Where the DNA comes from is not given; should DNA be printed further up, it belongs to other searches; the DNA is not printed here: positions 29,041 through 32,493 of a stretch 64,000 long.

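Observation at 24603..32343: Candidate uncharacterised phospho-signalling module: SiaC-like DUF1987 and a bacilliredoxin, followed by an operon pairing a cytoplasmic hybrid HK with a periplasmic-propeller PP2C phosphatase and two secreted proteins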

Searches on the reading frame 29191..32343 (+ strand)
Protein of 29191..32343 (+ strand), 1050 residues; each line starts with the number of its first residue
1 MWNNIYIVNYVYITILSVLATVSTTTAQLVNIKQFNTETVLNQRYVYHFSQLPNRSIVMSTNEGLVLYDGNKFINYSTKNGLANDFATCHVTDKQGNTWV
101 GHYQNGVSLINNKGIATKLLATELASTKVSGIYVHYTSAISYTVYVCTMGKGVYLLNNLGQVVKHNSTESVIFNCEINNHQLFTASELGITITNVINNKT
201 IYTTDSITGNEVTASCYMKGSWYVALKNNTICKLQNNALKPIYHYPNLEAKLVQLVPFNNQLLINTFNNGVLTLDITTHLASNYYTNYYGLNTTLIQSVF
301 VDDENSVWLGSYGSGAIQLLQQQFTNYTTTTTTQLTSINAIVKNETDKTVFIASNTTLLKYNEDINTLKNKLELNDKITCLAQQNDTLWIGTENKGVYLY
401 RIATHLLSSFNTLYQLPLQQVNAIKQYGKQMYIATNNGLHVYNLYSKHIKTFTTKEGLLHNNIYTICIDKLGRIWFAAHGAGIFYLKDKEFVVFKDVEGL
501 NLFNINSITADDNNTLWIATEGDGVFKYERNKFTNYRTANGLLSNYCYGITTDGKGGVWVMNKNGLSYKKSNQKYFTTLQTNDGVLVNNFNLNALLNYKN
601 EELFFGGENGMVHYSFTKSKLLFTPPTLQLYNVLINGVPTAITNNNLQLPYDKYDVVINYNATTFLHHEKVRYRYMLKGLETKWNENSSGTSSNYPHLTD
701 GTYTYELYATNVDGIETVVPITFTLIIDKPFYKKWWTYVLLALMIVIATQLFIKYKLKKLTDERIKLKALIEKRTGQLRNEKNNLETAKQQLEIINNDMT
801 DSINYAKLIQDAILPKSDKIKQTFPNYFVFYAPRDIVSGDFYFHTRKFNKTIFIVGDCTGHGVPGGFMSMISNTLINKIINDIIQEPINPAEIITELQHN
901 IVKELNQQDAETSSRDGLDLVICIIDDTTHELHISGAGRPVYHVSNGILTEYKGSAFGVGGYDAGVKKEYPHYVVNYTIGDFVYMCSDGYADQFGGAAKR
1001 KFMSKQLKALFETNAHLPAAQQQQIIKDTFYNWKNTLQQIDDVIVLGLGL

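Call 3: search_protein_families(library=pfam, proteins=[window:29191-32343:+], max_evalue=0.01)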
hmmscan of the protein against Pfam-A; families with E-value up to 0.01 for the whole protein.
window:29191-32343:+ (1050 aa): 4 families
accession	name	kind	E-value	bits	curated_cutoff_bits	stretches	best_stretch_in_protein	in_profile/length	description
PF07494.17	Reg_prop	-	4.7e-18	63.4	20.4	1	457-478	1-22/24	Two component regulator propeller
PF07228.17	SpoIIE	-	3e-16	60.4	25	1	850-1047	4-188/192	Stage II sporulation protein E (SpoIIE)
PF07495.19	Y_Y_Y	-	5.8e-10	39.4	26.6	1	669-727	6-64/65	Y_Y_Y domain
PF08450.18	SGL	-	0.00016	21.8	26.3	0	415-560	38-199/246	SMP-30/Gluconolactonase/LRE-like region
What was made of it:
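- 29191..31392 (+): Extracytoplasmic part of the sensor (residues 1-734): signal or anchor segment, Reg_prop beta-propeller and Y_Y_Y domain. Reg_prop E=5e-18 and Y_Y_Y E=6e-10 (call 3).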

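Call 4: search_protein_families(library=ncbifam, proteins=[window:29191-32343:+], max_evalue=0.01)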
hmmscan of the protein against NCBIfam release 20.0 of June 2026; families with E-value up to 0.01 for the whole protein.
window:29191-32343:+ (1050 aa): 2 families
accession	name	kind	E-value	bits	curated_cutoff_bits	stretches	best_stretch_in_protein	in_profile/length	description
NF038263.1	prot_phos_SiaA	equivalog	3.3e-47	161.4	700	1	777-1047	389-654/658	biofilm regulation protein phosphatase SiaA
NF052228.1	T9SS_PorZ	equivalog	1.2e-10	40.6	260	2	419-466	33-80/757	type IX secretion system anionic LPS delivery protein PorZ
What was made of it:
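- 31519..32340 (+): Cytoplasmic linker helix plus SiaA-type PP2C domain (residues 777-1050), with motifs SGDFY838, DCTGHG857, SDGYADQ987 and DDVIVLG1041. NCBIfam SiaA NF038263 E=3e-47 over model positions 389-654 of 658 (call 4).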

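Call 6: find_homologous_proteins(query=window:29191-32343:+, max_evalue=1e-10)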
Query window:29191-32343:+ (1050 aa): 223 proteins with E <= 1e-10 among 8000 candidates; the best 120 are listed.
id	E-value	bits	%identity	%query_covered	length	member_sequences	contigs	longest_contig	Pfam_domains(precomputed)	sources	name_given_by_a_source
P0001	0.0e+0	1922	79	100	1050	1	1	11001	PF07495.20,PF07494.18,PF07228.18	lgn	-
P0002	0.0e+0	1547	65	100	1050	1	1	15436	PF07495.20,PF07494.18,PF07228.18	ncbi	ncbi:MAG: SpoIIE family protein phosphatase [Bacteroidia bacterium]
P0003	0.0e+0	1441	60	100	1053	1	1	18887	PF07495.20,PF07494.18,PF07228.18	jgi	jgi:ligand-binding sensor domain-containing protein/serine phosphatase RsbU (regulator of sigma subu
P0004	1.7e-176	607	31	98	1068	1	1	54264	PF07495.20,PF07494.18,PF07228.18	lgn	-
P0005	1.7e-160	554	33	97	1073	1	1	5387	PF07495.20,PF07494.18,PF07228.18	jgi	jgi:ligand-binding sensor domain-containing protein/serine phosphatase RsbU (regulator of sigma subu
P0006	5.2e-153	529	31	98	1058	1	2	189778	PF07495.20,PF07494.18,PF16819.12,PF07228.18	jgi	jgi:ligand-binding sensor domain-containing protein/serine phosphatase RsbU (regulator of sigma subu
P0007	2.1e-151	524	30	98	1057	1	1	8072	PF07495.20,PF07494.18,PF07228.18,PF08450.19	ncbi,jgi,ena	jgi:ligand-binding sensor domain-containing protein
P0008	6.6e-135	469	30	97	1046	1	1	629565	PF07495.20,PF07494.18,PF07228.18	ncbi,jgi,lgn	jgi:ligand-binding sensor domain-containing protein/serine phosphatase RsbU (regulator of sigma subu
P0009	3.5e-132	460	31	96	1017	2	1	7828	PF07495.20,PF07494.18,PF07228.18,PF08450.19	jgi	-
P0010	5.1e-128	446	34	38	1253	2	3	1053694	PF07495.20,PF07494.18,PF24684.2,PF07228.18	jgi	jgi:ligand-binding sensor domain-containing protein/serine phosphatase RsbU (regulator of sigma subu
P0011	2.6e-125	438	26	95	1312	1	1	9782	PF07495.20,PF23748.2,PF07494.18,PF13570.14,PF07228.18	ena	-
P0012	2.2e-119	418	28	99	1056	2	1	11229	PF07495.20,PF07494.18,PF07228.18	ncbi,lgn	ncbi:MAG: two-component regulator propeller domain-containing protein [Bacteroidota bacterium]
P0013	2.3e-118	414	24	94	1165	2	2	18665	PF07495.20,PF07494.18,PF07228.18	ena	-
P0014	2.0e-115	405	30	72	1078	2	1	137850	PF07495.20,PF07494.18,PF07228.18,PF08450.19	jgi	jgi:ligand-binding sensor domain-containing protein/serine phosphatase RsbU (regulator of sigma subu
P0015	1.1e-113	399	34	38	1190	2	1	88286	PF07495.20,PF07494.18,PF07228.18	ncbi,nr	ncbi:MAG: SpoIIE family protein phosphatase [Bacteroidetes bacterium]|nr:SpoIIE family protein phosp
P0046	3.6e-55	205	42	25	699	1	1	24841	PF13424.13,PF13176.13,PF13181.13,PF07228.18,PF07719.24,PF13374.13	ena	-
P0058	2.1e-45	173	35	25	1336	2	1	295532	PF07495.20,PF07494.18,PF13185.13,PF01590.33,PF07228.18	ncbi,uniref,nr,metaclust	ncbi:SpoIIE family protein phosphatase [Microscilla marina]|uniref:Two component regulator three Y m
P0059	4.5e-45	172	35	30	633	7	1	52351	PF00515.35,PF13424.13,PF28559.1,PF13176.13,PF13181.13,PF07228.18,PF07719.24,PF13374.13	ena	-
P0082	6.7e-37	145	20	75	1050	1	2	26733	PF07495.20,PF07494.18,PF02518.32,PF00512.32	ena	-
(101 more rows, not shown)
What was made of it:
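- Closest known: Bacteroides hybrid two-component systems. Same: Many hits in call 6 have this architecture.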

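Call 8: find_encoding_contigs(protein=P0002, flank=10000, max_places=2)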
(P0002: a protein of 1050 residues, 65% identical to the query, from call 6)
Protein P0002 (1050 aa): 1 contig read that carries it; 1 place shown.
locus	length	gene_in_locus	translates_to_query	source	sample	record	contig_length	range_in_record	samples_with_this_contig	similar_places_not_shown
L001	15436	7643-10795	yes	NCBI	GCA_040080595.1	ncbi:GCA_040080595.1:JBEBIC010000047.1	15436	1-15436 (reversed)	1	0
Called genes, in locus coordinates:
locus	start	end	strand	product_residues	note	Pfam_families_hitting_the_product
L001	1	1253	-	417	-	PF00753:Lactamase_B (faint)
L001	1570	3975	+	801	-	PF01751:Toprim, PF01131:Topoisom_bac, PF13368:Toprim_C_rpt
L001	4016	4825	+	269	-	PF00801:PKD (faint), PF18911:PKD_4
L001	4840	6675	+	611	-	PF00512:HisKA, PF02518:HATPase_c, PF00072:Response_reg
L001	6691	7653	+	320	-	-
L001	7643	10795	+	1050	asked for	PF07494:Reg_prop (faint), PF07495:Y_Y_Y, PF07228:SpoIIE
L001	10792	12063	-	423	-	PF05496:RuvB_N, PF13173:AAA_14 (weak), PF14532:Sigma54_activ_2 (weak), PF20720:nSTAND3 (weak), PF00004:AAA, PF07728:AAA_5 (weak), PF16193:AAA_assoc_2, PF12002:MgsA_C, +5 more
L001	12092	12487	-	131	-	PF04219:DUF413 (weak)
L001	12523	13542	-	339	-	PF01734:Patatin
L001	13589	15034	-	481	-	PF01743:PolyA_pol, PF12627:PolyA_pol_RNAbd, PF01966:HD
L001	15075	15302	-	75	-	-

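Call 9: find_encoding_contigs(protein=P0003, flank=10000, max_places=2)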
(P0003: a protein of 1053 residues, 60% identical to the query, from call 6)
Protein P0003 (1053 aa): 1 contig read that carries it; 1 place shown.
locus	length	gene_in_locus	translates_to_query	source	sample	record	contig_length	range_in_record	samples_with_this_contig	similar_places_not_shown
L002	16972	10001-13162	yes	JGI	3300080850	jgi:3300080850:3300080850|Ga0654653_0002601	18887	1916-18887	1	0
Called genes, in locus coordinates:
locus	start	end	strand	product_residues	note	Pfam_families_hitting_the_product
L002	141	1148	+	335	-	PF17761:DUF1016_N, PF06250:YhcG_C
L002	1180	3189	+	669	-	PF17391:Urocanase_N, PF01175:Urocanase, PF17392:Urocanase_C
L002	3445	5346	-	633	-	PF16177:ACAS_N, PF00501:AMP-binding, PF13193:AMP-binding_C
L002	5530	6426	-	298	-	PF02737:3HCDH_N, PF03446:NAD_binding_2 (weak), PF00725:3HCDH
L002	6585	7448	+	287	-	PF26550:Tricorn_2nd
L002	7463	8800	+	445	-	PF01520:Amidase_3, PF18962:Por_Secre_tail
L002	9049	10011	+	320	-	-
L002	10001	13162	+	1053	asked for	PF07494:Reg_prop (faint), PF07495:Y_Y_Y (weak), PF07228:SpoIIE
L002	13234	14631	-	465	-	PF11751:PorP_SprF, PF00691:OmpA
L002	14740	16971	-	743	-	?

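Call 10: find_encoding_contigs(protein=P0004, flank=10000, max_places=2)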
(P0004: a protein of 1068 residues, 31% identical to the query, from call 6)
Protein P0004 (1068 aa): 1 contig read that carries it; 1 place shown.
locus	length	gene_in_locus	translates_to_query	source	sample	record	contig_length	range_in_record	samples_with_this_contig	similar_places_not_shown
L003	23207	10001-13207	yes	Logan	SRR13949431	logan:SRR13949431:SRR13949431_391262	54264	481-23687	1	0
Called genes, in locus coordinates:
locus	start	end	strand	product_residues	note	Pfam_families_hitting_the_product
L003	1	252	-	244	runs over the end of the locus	?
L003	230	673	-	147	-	PF04536:TPM_phosphatase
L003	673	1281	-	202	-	PF04011:LemA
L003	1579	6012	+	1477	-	PF22352:K319L-like_PKD (faint), PF13585:CHU_C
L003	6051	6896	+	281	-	PF11751:PorP_SprF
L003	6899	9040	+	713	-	PF07676:PD40 (faint), PF00801:PKD (weak), PF18911:PKD_4, PF00691:OmpA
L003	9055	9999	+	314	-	-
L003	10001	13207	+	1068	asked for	PF07494:Reg_prop (faint), PF07495:Y_Y_Y, PF07228:SpoIIE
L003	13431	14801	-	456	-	PF00929:RNase_T, PF01541:GIY-YIG (weak), PF27096:UvrC_M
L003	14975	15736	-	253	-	PF01381:HTH_3 (weak), PF12844:HTH_19, PF13560:HTH_31 (weak), PF00717:Peptidase_S24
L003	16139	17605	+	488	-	PF25390:WD40_RLD, PF00415:RCC1, PF00415:RCC1, PF13540:RCC1_2, PF25390:WD40_RLD, PF00415:RCC1, PF13540:RCC1_2, PF00415:RCC1, +9 more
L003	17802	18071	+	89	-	PF25390:WD40_RLD, PF13540:RCC1_2, PF00415:RCC1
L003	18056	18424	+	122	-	PF18962:Por_Secre_tail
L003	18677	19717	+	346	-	PF00801:PKD (faint), PF13573:SprB, PF18911:PKD_4, PF18962:Por_Secre_tail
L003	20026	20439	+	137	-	-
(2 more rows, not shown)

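Call 66: find_encoding_contigs(protein=P0046, flank=6000, max_places=1)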
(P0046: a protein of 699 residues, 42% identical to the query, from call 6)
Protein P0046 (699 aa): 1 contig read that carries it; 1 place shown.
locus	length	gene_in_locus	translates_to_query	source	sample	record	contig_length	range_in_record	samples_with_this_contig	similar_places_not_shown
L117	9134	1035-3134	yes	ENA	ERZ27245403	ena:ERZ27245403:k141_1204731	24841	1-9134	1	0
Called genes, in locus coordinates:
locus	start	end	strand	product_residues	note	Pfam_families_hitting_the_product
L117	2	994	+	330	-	?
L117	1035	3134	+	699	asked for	PF07719:TPR_2 (faint), PF13176:TPR_7 (faint), PF13181:TPR_8 (faint), PF13374:TPR_10 (faint), PF13424:TPR_12 (weak), PF07228:SpoIIE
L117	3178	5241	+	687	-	PF13424:TPR_12, PF24885:TPR_NPHP3 (weak), PF13181:TPR_8 (weak), PF13374:TPR_10 (weak), PF00515:TPR_1 (weak), PF13424:TPR_12, PF13424:TPR_12, PF07228:SpoIIE, +4 more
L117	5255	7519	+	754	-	PF13374:TPR_10 (faint), PF00515:TPR_1 (weak), PF13424:TPR_12, PF00515:TPR_1, PF13424:TPR_12, PF00515:TPR_1 (weak), PF13424:TPR_12, PF07228:SpoIIE, +9 more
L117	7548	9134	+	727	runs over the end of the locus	PF13424:TPR_12 (weak), PF17874:TPR_MalT (weak), PF14938:SNAP, PF13424:TPR_12, PF13424:TPR_12, PF00515:TPR_1 (weak), PF13424:TPR_12, PF07228:SpoIIE, +7 more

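Call 67: find_encoding_contigs(protein=P0058, flank=6000, max_places=1)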
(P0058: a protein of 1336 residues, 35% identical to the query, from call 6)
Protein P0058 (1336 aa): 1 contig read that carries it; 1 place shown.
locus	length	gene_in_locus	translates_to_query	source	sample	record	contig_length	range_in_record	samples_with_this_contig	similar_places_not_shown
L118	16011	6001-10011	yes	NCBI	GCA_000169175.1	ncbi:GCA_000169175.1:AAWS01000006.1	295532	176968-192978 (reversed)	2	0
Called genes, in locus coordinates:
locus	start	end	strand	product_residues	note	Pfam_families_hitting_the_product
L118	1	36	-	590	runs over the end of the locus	PF00378:ECH_1 (faint), PF01343:Peptidase_S49, PF25145:NfeD1b_N (weak), PF01343:Peptidase_S49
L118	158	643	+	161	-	PF01288:HPPK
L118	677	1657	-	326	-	PF00691:OmpA (weak)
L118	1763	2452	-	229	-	PF07998:Peptidase_M54, PF13582:Reprolysin_3 (weak), PF00413:Peptidase_M10 (weak)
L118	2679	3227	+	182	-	PF06172:Cupin_5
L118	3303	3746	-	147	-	-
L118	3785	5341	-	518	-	PF00364:Biotin_lipoyl, PF26018:BSH_RND_rel (faint), PF00364:Biotin_lipoyl, PF02817:E3_binding, PF00198:2-oxoacid_dh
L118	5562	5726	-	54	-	-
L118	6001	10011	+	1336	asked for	PF07494:Reg_prop (faint), PF07495:Y_Y_Y, PF01590:GAF (weak), PF13185:GAF_2, PF07228:SpoIIE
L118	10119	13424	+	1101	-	PF07494:Reg_prop (faint), PF07495:Y_Y_Y, PF07228:SpoIIE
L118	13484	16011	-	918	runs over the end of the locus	PF16078:2-oxogl_dehyd_N, PF00676:E1_dh, PF02779:Transket_pyr, PF16870:OxoGdeHyase_C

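Call 68: find_encoding_contigs(protein=P0059, flank=6000, max_places=1)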
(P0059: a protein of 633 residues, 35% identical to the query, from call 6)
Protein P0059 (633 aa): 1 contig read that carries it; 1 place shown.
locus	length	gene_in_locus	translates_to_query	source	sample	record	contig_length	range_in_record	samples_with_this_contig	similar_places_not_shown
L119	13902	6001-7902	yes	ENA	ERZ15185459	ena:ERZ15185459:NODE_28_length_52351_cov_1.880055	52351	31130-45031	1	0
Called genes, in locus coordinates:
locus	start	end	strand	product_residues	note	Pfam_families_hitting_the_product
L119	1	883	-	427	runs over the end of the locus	-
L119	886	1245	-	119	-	-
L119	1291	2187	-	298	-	-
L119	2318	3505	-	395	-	PF01385:OrfB_IS605, PF07282:Cas12f1-like_TNB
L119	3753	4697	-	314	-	-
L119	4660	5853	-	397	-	PF00534:Glycos_transf_1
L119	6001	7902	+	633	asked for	PF28559:TPR_SusR (weak), PF13176:TPR_7 (faint), PF13424:TPR_12, PF00515:TPR_1 (weak), PF07719:TPR_2 (weak), PF13181:TPR_8 (weak), PF13424:TPR_12, PF07228:SpoIIE, +1 more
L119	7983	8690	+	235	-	-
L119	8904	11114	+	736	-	PF01966:HD (weak), PF18019:Cas3_HD, PF00270:DEAD, PF04851:ResIII, PF22590:Cas3-like_C_2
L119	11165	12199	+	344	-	PF28157:Cas7fv-like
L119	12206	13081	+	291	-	-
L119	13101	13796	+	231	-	PF01881:Cas_Cas6_C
